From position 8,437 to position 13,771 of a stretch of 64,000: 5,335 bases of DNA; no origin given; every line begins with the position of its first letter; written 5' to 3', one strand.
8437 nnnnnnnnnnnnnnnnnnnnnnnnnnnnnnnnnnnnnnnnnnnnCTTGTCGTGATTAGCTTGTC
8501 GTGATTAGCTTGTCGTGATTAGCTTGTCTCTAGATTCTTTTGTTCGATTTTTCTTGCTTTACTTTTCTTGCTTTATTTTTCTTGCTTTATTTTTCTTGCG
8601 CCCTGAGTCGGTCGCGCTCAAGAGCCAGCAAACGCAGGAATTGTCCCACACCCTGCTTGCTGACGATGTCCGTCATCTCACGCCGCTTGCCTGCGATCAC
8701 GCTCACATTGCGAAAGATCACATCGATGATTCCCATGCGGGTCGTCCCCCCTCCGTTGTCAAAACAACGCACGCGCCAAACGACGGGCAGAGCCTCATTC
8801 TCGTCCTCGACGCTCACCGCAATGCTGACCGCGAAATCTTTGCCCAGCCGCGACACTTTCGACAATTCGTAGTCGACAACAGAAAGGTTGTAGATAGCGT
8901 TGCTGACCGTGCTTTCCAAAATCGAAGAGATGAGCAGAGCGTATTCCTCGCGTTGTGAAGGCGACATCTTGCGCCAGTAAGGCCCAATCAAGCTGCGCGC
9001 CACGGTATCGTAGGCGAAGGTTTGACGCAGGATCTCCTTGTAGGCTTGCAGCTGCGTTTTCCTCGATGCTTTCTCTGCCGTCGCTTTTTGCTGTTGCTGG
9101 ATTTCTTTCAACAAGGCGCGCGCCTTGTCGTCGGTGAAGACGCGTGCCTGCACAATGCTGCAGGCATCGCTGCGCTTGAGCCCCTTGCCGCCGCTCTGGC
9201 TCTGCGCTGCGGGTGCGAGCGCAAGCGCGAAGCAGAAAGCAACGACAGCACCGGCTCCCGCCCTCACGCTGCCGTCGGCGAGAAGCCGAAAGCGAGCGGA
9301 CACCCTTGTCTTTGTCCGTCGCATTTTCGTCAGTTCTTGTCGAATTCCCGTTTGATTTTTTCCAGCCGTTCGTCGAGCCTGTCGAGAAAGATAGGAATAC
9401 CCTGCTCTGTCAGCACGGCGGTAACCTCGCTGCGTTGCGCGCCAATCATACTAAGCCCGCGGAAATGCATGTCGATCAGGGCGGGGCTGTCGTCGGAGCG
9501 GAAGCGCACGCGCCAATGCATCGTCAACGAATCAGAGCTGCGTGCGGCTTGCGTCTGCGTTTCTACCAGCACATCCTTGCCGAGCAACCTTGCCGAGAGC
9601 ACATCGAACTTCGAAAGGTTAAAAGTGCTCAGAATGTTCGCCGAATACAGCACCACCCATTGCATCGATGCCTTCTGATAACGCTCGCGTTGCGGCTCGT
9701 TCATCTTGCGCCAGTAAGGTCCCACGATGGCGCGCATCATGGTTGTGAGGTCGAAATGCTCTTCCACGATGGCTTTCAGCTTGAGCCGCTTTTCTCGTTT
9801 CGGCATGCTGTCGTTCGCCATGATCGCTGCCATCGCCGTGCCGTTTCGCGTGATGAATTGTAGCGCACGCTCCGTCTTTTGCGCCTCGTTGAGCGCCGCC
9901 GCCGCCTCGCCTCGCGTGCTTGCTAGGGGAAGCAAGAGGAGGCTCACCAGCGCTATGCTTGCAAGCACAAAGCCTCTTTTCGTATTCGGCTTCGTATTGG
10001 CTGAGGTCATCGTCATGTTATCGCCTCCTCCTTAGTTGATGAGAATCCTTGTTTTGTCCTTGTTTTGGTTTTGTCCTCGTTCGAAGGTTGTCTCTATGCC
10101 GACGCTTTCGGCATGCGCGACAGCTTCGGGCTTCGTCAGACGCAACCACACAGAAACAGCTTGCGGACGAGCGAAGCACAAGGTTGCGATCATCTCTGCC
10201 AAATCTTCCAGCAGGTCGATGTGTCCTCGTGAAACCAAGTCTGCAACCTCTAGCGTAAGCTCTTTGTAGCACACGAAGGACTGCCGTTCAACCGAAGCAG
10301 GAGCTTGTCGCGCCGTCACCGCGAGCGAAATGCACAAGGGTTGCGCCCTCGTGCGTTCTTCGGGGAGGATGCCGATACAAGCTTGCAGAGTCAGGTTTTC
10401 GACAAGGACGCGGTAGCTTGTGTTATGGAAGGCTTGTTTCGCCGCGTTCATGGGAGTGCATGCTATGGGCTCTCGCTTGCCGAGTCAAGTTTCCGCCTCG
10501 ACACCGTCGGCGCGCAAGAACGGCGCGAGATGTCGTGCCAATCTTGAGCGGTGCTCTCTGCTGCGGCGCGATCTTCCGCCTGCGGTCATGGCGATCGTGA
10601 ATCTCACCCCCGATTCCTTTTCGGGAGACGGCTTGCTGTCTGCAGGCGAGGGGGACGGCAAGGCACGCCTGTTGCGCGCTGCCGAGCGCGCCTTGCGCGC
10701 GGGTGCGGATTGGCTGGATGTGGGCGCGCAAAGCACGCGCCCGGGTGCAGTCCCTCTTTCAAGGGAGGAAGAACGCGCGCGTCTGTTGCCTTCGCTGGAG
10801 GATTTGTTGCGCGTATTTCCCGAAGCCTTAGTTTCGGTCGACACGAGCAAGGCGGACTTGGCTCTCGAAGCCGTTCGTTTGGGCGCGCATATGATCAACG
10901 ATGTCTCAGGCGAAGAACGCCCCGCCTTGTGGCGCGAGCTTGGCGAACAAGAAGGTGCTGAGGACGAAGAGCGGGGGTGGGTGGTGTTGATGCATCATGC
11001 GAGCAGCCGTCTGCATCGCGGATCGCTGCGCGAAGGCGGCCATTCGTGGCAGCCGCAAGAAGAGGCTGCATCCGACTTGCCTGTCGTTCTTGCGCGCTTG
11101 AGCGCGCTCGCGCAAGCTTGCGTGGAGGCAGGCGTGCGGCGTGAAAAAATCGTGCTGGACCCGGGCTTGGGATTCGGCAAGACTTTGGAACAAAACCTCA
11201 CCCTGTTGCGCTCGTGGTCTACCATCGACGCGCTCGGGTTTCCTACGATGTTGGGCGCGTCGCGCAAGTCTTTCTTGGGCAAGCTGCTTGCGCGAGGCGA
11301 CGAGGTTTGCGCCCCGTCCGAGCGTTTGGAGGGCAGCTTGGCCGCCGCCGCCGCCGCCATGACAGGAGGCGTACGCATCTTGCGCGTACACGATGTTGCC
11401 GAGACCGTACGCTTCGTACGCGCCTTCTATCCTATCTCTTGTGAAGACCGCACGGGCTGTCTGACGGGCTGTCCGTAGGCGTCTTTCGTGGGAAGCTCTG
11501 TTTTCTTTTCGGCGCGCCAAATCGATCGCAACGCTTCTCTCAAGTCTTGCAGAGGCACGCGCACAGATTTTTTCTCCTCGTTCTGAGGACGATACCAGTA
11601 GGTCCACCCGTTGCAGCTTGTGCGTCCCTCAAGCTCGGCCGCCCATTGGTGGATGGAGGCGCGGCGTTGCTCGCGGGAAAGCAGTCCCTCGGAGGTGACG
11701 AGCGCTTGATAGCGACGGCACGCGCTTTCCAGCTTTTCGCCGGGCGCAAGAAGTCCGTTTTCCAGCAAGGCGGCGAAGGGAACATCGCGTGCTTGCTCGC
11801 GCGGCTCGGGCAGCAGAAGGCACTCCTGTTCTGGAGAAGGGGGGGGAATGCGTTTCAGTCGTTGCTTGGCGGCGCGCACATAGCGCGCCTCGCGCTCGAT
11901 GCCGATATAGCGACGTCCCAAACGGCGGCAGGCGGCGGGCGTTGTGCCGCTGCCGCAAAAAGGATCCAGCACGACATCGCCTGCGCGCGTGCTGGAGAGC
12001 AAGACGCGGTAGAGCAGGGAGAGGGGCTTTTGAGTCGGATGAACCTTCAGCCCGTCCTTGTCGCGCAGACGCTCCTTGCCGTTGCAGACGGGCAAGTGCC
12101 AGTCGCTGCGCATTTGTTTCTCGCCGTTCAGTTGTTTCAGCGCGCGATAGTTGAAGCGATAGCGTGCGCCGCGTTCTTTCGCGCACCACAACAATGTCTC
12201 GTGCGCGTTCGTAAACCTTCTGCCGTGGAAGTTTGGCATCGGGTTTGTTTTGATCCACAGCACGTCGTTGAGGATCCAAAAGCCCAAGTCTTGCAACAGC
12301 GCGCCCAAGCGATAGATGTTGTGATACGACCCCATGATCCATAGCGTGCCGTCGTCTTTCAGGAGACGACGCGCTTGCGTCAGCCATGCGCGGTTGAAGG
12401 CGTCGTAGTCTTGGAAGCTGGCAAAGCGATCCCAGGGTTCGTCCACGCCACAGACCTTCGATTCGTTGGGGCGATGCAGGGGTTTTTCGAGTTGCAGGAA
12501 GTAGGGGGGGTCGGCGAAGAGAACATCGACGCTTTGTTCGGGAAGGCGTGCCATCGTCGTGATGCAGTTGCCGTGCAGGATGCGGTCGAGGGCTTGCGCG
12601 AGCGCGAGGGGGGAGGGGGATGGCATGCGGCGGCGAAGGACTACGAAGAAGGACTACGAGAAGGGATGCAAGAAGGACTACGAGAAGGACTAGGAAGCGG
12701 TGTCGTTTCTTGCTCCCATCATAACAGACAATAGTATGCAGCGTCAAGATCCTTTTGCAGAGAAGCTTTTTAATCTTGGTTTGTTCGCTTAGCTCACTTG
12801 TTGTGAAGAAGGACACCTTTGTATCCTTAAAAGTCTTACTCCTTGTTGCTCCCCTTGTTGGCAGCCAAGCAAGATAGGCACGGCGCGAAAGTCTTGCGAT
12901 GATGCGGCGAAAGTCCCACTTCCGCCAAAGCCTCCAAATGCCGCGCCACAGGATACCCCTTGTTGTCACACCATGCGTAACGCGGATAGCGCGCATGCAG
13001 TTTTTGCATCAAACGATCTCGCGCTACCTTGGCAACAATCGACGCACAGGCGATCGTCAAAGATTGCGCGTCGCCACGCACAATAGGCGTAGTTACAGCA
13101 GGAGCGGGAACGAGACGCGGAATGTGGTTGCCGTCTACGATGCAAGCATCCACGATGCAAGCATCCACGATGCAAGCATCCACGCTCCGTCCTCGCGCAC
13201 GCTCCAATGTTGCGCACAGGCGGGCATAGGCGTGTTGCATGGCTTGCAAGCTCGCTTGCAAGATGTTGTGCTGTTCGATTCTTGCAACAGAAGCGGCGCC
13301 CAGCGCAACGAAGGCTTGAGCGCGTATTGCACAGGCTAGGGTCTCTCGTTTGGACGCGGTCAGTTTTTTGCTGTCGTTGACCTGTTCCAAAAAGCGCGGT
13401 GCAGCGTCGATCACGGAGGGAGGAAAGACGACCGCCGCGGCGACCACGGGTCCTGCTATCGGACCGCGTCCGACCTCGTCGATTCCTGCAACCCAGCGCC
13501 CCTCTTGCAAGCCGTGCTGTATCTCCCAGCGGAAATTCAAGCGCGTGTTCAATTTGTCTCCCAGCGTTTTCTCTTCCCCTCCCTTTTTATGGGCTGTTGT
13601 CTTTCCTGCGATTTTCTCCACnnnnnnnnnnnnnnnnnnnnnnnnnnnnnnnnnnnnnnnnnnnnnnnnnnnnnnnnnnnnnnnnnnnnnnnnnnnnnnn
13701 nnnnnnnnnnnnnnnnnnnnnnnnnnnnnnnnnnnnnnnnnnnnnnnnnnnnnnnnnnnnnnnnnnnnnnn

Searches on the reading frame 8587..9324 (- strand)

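Call 86: search_protein_families(library=pfam, proteins=[window:8587-9324:-], max_evalue=0.001)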
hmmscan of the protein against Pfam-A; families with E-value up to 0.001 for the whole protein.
window:8587-9324:- (245 aa): 1 family
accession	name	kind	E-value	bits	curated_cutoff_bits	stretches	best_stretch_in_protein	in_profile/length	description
PF05494.18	MlaC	-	1.4e-20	74.2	26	1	69-233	5-164/166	MlaC protein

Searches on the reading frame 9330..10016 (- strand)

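Call 86: search_protein_families(library=pfam, proteins=[window:9330-10016:-], max_evalue=0.001)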
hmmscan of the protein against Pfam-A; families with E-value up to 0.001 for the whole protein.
window:9330-10016:- (228 aa): 1 family
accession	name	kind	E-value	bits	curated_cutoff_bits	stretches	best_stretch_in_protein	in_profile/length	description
PF05494.18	MlaC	-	1.9e-22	80.3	26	1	61-215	6-165/166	MlaC protein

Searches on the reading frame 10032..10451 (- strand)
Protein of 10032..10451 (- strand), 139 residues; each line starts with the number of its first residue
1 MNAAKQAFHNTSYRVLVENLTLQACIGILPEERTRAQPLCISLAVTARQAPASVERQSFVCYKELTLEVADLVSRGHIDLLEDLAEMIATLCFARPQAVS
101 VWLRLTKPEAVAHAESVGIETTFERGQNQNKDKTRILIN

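Call 97: search_protein_families(library=pfam, proteins=[window:10032-10451:-], max_evalue=0.01)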
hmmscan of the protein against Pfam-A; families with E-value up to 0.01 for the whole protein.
window:10032-10451:- (139 aa): 1 family
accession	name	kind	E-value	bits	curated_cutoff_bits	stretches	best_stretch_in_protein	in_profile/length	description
PF02152.23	FolB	-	1.9e-20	73.9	31.8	1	16-121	2-112/113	Dihydroneopterin aldolase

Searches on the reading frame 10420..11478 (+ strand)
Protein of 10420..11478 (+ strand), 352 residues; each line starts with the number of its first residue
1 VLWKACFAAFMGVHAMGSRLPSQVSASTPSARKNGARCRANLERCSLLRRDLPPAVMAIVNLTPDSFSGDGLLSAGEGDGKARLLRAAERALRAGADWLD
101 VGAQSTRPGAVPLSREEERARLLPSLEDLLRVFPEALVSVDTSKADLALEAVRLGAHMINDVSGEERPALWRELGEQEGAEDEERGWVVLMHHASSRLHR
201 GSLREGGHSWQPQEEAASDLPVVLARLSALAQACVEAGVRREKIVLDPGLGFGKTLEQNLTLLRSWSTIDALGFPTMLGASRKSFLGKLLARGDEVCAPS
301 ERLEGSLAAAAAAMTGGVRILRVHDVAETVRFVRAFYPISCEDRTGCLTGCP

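Call 86: search_protein_families(library=pfam, proteins=[window:10420-11478:+], max_evalue=0.001)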
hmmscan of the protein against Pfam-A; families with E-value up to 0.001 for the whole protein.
window:10420-11478:+ (352 aa): 1 family
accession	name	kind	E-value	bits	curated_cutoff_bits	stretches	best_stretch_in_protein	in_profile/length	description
PF00809.28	Pterin_bind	-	9.7e-55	186.3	25.5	1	57-324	1-244/244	Pterin binding enzyme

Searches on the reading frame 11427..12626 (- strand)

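Call 97: search_protein_families(library=pfam, proteins=[window:11427-12626:-], max_evalue=0.01)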
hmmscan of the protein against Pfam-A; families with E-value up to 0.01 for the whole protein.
window:11427-12626:- (399 aa): 5 families
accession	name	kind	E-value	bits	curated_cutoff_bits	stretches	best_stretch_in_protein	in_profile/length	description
PF01555.25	N6_N4_Mtase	-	5.7e-61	206.7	26.7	1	33-255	1-221/221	DNA methylase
PF18755.6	RAMA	-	1.4e-14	54.4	35.2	1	274-366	11-101/107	Restriction Enzyme Adenine Methylase Associated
PF01170.24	UPF0020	-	9.1e-06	25.9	22.3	1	208-231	21-44/197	RMKL-like, methyltransferase domain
PF13847.12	Methyltransf_31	-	0.00065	19.8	27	0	215-258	3-49/145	Methyltransferase domain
PF03602.21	Cons_hypoth95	-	0.0061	16.7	24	0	213-259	39-86/182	Conserved hypothetical protein 95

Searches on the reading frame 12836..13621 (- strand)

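Call 86: search_protein_families(library=pfam, proteins=[window:12836-13621:-], max_evalue=0.001)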
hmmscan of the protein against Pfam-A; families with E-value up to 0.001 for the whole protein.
window:12836-13621:- (261 aa): 1 family
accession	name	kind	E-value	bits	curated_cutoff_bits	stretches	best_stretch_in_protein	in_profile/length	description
PF01351.25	RNase_HII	-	2.4e-34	119.4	25.8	1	45-248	1-199/199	Ribonuclease HII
